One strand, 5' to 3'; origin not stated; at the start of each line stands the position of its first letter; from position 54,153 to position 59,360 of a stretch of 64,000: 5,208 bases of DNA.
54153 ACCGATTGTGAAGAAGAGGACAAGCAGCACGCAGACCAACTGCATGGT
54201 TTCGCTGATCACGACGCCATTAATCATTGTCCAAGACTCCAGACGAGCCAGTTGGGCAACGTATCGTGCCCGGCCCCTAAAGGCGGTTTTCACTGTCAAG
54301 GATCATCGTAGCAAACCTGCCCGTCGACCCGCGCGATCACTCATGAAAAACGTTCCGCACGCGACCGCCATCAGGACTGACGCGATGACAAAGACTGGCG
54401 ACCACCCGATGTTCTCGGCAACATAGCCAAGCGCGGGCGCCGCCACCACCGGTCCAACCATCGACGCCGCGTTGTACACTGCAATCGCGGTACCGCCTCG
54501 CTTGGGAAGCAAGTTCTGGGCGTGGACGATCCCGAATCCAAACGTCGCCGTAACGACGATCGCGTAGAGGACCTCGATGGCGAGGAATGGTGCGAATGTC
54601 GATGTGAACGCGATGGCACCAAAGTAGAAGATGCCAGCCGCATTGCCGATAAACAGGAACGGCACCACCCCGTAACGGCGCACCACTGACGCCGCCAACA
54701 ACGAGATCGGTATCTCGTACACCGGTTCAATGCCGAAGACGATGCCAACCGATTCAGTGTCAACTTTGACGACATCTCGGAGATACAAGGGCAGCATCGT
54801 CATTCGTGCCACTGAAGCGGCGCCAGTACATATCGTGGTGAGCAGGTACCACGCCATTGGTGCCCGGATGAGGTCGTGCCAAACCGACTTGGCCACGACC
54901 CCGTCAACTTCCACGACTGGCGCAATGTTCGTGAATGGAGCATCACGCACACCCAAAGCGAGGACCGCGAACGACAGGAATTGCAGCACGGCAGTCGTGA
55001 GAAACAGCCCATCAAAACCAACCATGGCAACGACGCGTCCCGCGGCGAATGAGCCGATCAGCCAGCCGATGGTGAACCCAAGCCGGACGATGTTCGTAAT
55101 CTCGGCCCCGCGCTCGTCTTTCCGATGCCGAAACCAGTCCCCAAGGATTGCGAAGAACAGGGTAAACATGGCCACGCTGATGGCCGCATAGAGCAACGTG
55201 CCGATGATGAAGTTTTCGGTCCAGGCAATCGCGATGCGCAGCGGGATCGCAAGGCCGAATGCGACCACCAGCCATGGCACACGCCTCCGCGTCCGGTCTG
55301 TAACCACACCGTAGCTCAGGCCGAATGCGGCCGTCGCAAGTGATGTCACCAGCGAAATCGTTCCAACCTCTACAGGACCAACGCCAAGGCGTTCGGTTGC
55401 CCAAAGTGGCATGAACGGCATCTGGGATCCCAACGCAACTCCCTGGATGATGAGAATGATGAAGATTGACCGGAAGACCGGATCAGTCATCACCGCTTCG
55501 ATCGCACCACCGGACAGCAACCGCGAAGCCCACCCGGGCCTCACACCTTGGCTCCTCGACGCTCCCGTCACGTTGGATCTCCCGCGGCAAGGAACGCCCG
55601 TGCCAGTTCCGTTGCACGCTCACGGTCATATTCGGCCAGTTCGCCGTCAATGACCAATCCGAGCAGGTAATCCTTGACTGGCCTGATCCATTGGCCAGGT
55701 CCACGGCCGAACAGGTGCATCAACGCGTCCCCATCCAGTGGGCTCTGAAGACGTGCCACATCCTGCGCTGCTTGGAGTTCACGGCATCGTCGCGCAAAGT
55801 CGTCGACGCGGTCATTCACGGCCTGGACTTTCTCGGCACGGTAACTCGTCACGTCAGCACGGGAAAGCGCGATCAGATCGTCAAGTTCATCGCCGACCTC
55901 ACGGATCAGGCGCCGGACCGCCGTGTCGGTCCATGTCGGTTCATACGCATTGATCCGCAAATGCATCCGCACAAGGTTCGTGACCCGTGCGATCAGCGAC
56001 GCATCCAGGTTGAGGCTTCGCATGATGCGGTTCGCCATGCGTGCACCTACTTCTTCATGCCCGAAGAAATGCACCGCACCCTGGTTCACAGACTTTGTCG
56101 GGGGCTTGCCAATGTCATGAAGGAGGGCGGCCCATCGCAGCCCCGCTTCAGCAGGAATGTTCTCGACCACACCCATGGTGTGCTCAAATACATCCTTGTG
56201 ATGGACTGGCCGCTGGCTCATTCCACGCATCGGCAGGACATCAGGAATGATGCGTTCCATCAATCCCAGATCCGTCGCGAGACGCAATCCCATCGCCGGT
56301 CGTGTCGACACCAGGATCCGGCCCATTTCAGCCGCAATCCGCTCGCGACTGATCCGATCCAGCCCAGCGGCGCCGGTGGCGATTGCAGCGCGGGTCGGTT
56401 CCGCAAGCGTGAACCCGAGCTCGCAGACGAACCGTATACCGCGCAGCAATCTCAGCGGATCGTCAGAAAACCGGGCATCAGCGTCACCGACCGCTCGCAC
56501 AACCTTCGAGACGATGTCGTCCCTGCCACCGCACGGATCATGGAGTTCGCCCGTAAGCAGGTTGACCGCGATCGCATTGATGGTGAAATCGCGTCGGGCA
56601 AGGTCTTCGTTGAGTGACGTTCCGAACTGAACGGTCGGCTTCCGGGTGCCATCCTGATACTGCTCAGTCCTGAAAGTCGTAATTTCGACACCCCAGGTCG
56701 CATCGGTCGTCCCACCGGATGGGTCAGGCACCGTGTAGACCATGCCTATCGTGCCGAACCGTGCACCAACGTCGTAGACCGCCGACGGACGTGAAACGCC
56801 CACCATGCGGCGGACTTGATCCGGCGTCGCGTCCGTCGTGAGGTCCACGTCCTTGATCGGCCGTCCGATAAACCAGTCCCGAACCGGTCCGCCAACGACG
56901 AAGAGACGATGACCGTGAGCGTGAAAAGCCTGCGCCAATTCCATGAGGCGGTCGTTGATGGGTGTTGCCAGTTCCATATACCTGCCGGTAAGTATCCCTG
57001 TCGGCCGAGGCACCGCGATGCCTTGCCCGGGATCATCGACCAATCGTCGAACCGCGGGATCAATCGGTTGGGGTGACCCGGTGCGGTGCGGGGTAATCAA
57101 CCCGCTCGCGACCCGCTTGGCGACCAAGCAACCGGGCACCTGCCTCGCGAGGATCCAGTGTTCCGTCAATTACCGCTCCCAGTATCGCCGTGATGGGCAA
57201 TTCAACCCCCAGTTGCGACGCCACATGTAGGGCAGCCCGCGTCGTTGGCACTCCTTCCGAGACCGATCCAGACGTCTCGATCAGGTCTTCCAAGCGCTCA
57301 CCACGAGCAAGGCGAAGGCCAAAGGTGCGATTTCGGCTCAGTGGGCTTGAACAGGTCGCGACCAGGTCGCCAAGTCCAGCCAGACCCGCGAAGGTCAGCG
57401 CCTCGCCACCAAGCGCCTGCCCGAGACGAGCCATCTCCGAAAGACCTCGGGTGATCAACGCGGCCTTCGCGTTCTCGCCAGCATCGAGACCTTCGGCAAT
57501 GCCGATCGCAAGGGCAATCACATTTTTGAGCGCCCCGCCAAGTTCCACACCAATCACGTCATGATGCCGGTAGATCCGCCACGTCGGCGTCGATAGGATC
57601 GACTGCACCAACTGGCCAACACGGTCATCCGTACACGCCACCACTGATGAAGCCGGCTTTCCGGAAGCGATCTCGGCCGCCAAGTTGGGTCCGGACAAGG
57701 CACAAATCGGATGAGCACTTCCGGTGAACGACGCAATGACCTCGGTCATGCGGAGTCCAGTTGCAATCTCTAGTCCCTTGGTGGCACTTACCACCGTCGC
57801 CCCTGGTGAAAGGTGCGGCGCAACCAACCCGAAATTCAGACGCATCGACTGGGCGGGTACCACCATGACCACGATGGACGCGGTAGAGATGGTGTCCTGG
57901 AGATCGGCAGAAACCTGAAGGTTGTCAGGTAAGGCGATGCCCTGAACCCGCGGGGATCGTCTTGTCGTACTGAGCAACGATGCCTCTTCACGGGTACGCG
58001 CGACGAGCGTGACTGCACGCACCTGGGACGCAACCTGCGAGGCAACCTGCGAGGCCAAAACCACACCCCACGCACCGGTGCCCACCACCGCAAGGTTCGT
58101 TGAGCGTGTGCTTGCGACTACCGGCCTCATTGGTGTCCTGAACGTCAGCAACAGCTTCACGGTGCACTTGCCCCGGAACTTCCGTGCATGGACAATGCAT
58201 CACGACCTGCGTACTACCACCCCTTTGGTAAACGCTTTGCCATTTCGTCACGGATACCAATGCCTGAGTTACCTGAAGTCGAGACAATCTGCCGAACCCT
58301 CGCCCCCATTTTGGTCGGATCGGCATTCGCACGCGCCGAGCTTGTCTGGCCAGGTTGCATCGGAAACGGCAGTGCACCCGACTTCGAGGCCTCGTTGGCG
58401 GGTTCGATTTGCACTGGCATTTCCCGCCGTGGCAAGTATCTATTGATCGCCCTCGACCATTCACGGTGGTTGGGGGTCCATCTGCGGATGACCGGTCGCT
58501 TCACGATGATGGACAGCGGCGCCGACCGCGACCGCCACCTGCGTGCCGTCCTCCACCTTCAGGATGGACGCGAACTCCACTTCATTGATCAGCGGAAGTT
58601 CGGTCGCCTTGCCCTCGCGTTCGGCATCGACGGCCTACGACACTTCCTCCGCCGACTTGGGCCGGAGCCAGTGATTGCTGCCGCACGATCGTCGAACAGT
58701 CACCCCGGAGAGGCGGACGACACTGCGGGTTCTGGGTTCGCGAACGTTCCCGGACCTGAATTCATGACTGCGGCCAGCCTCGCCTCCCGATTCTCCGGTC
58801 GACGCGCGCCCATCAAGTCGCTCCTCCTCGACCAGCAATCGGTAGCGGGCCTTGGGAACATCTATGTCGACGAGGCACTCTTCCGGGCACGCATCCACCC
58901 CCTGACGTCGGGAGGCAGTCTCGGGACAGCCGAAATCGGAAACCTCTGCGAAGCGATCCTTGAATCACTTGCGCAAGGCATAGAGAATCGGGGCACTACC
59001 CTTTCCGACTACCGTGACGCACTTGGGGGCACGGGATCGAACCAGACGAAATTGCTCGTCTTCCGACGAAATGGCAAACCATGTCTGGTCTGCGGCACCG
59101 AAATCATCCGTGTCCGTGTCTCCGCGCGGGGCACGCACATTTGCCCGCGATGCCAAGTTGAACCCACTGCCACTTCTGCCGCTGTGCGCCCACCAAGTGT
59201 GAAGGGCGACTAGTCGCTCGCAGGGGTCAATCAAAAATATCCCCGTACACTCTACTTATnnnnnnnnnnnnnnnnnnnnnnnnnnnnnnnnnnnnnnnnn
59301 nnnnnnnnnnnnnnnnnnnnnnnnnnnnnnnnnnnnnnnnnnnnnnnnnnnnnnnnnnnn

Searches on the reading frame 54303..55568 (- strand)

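Call 70: search_protein_families(library=pfam, proteins=[window:54303-55568:-], max_evalue=0.00001)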
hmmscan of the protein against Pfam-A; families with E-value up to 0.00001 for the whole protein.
window:54303-55568:- (421 aa): 1 family
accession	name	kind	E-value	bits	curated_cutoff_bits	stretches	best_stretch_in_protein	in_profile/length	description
PF07690.21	MFS_1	-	2.1e-31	109.6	33.4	2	35-349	1-312/347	Major Facilitator Superfamily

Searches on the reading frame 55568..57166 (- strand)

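Call 70: search_protein_families(library=pfam, proteins=[window:55568-57166:-], max_evalue=0.00001)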
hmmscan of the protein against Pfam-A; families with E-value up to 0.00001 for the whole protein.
window:55568-57166:- (532 aa): 3 families
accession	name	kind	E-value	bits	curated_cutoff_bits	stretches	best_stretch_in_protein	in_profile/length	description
PF01743.26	PolyA_pol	-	2.4e-31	109.2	23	1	88-224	1-126/126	Poly A polymerase head domain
PF12627.12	PolyA_pol_RNAbd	-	5.4e-13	48.9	22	1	251-310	1-60/64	Probable RNA and SrmB- binding site of polymerase A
PF01966.28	HD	-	2.5e-09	37.9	22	1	327-406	2-89/116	HD domain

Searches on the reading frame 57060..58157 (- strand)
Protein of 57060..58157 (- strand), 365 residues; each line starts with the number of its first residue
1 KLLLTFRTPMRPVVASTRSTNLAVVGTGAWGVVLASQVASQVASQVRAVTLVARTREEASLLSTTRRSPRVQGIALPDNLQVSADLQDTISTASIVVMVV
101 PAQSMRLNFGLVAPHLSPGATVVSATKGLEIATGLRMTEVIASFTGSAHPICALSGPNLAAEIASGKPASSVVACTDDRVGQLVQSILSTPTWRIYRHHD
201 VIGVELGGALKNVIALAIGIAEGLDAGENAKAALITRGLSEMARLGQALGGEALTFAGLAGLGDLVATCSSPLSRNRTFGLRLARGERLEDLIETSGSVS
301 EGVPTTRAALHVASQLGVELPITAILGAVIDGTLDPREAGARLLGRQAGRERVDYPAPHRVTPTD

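Call 70: search_protein_families(library=pfam, proteins=[window:57060-58157:-], max_evalue=0.00001)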
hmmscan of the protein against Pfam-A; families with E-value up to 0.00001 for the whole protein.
window:57060-58157:- (365 aa): 3 families
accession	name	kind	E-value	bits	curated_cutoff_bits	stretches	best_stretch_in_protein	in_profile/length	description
PF07479.19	NAD_Gly3P_dh_C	-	4.2e-51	173.3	25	1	200-339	1-140/142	NAD-dependent glycerol-3-phosphate dehydrogenase C-terminus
PF01210.29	NAD_Gly3P_dh_N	-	2.5e-35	122.2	23.1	1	22-179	2-156/158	NAD-dependent glycerol-3-phosphate dehydrogenase N-terminus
PF20618.3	GPD_NAD_C_bact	-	1.5e-18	67.5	27.6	1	260-324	1-64/66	Bacterial GPD, NAD-dependent C-terminal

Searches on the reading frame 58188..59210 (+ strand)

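Call 70: search_protein_families(library=pfam, proteins=[window:58188-59210:+], max_evalue=0.00001)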
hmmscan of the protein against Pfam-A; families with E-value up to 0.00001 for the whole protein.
window:58188-59210:+ (341 aa): 3 families
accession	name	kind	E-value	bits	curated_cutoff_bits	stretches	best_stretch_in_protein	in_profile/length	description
PF01149.29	Fapy_DNA_glyco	-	3.2e-33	115.3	25.5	1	25-141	1-117/117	Formamidopyrimidine-DNA glycosylase N-terminal domain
PF06831.19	H2TH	-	1.2e-22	80.1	34.7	1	191-273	8-90/93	Formamidopyrimidine-DNA glycosylase H2TH domain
PF06827.20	zf-FPG_IleRS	-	1.1e-10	41.5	21.3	1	296-323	1-28/30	Zinc finger found in FPG and IleRS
